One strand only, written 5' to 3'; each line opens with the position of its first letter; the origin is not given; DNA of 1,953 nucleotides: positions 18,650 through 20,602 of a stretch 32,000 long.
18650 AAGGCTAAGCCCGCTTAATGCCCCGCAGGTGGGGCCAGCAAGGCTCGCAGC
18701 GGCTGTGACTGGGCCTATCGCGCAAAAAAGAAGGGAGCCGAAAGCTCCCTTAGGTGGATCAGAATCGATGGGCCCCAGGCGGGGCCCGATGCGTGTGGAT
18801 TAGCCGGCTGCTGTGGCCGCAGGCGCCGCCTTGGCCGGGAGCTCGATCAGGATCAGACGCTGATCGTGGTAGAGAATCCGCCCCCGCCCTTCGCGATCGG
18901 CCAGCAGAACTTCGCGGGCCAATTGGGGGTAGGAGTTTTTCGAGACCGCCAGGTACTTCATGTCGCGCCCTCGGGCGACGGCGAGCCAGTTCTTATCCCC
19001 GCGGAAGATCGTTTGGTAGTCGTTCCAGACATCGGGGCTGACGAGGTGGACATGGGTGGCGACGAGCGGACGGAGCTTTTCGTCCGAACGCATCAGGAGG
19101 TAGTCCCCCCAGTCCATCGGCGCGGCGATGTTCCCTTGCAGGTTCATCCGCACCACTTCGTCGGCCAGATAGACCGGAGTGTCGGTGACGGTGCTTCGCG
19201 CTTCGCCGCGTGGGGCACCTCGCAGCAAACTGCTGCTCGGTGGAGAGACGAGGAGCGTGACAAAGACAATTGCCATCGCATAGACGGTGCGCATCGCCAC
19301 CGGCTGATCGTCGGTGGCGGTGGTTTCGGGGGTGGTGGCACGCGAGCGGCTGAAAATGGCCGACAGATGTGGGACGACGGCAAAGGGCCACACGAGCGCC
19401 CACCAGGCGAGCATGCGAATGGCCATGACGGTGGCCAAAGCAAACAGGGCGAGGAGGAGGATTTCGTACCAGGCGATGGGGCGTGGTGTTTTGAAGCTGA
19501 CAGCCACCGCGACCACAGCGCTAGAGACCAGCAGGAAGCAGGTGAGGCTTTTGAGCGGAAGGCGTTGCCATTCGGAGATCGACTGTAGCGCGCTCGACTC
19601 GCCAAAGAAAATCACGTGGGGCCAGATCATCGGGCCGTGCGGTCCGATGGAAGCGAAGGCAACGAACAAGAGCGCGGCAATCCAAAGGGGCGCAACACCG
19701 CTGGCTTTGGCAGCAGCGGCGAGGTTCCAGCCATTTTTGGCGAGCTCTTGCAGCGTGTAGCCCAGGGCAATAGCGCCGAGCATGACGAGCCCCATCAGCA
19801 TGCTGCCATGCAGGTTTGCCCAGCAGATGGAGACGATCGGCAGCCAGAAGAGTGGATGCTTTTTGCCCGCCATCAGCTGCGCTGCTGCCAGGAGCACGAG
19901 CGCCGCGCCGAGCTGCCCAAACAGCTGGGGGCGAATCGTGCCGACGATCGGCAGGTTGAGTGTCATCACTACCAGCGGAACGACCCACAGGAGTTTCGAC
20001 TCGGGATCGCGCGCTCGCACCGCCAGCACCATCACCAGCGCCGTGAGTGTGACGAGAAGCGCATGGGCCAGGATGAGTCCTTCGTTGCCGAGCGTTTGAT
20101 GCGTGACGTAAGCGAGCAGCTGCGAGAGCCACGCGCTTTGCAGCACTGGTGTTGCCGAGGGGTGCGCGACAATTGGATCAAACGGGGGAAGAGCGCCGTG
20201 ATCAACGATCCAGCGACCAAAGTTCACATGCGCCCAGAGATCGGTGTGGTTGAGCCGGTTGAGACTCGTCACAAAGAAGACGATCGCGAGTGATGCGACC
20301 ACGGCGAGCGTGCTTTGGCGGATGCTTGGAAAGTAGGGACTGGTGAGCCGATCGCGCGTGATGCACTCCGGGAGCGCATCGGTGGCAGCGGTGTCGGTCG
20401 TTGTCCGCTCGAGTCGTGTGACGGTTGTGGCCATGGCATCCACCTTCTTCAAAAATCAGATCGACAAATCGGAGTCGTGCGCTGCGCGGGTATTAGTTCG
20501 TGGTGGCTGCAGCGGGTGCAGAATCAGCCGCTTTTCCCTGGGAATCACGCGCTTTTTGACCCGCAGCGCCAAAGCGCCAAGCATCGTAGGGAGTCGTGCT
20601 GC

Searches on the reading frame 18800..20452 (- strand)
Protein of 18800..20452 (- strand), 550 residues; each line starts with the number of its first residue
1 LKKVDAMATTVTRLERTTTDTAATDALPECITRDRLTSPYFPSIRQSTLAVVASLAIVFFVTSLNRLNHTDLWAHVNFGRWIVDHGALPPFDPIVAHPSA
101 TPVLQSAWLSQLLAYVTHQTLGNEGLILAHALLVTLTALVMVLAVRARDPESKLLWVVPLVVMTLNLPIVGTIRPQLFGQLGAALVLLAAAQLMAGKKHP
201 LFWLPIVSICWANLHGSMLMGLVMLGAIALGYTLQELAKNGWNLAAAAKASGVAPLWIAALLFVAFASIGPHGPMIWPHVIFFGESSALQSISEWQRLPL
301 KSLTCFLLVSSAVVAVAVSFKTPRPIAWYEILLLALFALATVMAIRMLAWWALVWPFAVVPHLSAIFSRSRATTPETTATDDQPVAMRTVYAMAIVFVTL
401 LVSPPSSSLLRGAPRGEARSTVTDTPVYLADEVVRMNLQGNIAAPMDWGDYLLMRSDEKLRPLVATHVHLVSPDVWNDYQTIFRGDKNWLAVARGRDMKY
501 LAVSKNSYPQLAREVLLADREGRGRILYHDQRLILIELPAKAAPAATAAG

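Call 7: search_protein_families(library=pfam, proteins=[window:18800-20452:-], max_evalue=0.01)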
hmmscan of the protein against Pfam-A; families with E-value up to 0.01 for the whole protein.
window:18800-20452:- (550 aa): 0 families

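Call 50: search_protein_families(library=pfam, proteins=[window:18800-20452:-], max_evalue=10)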
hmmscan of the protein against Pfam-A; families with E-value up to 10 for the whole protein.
window:18800-20452:- (550 aa): 1 family
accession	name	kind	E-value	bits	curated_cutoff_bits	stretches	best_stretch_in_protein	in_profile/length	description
PF13396.11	PLDc_N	-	0.28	11.6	23.3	1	134-163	2-29/42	Phospholipase_D-nuclease N-terminal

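Call 51: search_protein_families(library=ncbifam, proteins=[window:18800-20452:-], max_evalue=0.1)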
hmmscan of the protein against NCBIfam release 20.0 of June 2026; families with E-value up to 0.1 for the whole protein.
window:18800-20452:- (550 aa): 0 families

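Call 83: find_homologous_proteins(query=window:18800-20452:-, max_evalue=0.00001)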
Query window:18800-20452:- (550 aa): 263 proteins with E <= 0.00001 among 8000 candidates; the best 120 are listed.
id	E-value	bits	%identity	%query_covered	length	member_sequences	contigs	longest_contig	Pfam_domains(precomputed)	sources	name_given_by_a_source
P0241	0.0e+0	1195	100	99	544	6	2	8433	-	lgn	-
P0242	1.0e-214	732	62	97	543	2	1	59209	-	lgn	-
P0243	1.0e-166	574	53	95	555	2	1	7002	-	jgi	jgi:hypothetical protein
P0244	1.1e-166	574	51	97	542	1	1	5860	-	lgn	-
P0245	1.4e-166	573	52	96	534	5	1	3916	-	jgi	-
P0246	9.7e-165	567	50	96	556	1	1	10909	-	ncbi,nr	ncbi:MAG: hypothetical protein SFU86_13055 [Pirellulaceae bacterium]|nr:hypothetical protein [Pirell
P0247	2.3e-164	566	51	95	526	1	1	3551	-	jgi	jgi:hypothetical protein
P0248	4.9e-164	565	52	95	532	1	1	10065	-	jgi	jgi:hypothetical protein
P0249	8.4e-164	564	49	99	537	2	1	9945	-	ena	-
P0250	3.9e-163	562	52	95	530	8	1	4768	-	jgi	jgi:hypothetical protein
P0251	1.6e-162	560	50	95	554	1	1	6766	-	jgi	jgi:hypothetical protein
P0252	1.6e-162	560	51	93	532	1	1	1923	-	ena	-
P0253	1.7e-162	560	50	95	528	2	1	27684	-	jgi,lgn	-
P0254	2.2e-162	559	51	95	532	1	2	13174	-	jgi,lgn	jgi:hypothetical protein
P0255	2.3e-162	559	52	93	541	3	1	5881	-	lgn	-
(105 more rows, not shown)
